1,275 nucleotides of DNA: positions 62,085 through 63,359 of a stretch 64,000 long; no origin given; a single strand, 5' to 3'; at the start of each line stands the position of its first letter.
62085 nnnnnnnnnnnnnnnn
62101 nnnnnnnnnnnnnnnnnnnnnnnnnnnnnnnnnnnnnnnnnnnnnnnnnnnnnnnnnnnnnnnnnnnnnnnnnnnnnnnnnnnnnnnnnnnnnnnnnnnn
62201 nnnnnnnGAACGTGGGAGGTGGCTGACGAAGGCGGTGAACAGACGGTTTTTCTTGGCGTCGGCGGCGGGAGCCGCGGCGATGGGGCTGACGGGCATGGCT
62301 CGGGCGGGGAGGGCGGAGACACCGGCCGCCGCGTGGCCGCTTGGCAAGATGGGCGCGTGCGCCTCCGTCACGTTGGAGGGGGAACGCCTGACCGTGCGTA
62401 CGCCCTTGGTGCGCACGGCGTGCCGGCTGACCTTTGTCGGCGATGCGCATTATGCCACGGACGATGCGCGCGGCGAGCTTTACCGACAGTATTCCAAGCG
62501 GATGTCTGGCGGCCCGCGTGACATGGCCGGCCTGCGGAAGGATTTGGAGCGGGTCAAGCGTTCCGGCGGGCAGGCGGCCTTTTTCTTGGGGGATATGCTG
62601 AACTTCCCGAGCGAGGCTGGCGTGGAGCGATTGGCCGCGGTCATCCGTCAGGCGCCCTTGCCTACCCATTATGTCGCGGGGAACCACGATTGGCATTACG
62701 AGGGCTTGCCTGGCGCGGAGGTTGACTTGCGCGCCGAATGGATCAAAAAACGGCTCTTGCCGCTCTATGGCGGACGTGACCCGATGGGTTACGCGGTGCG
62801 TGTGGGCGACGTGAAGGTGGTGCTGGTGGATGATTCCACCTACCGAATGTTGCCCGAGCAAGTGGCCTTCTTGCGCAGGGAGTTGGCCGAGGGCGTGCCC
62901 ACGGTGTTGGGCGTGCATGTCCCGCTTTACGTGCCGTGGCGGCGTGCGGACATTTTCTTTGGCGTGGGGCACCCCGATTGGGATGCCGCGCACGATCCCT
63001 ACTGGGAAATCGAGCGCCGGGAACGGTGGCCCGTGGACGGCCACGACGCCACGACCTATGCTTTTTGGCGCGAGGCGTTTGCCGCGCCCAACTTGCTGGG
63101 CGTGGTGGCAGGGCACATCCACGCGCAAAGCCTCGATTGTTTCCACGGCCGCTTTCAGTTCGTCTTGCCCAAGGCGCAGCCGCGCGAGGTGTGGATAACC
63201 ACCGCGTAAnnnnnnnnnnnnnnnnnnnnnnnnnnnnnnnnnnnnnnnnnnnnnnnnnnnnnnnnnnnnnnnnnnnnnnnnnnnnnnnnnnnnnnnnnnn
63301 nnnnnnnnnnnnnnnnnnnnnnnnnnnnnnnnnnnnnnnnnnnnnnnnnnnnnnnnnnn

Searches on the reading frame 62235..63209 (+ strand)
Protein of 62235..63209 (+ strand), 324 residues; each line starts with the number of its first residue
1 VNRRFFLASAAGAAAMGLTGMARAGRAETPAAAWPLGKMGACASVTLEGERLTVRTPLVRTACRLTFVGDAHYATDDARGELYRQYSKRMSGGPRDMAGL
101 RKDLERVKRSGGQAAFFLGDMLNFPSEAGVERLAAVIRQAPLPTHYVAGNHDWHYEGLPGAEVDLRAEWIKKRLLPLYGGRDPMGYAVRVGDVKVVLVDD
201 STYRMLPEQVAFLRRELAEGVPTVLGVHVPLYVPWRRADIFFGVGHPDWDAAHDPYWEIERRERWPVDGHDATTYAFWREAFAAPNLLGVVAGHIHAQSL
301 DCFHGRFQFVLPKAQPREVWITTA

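Call 25: find_encoding_contigs(protein=window:62235-63209:+, flank=10000, max_places=10)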
Protein window:62235-63209:+ (324 aa): no gene with exactly this product is on record in the collection.

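Call 67: search_protein_families(library=pfam, proteins=[window:62235-63209:+], max_evalue=0.01)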
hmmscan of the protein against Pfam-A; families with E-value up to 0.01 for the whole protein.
window:62235-63209:+ (324 aa): 1 family
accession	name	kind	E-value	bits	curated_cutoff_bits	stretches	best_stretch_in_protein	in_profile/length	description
PF00149.33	Metallophos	-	1.3e-07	32.7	21.5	1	64-297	2-190/191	Calcineurin-like phosphoesterase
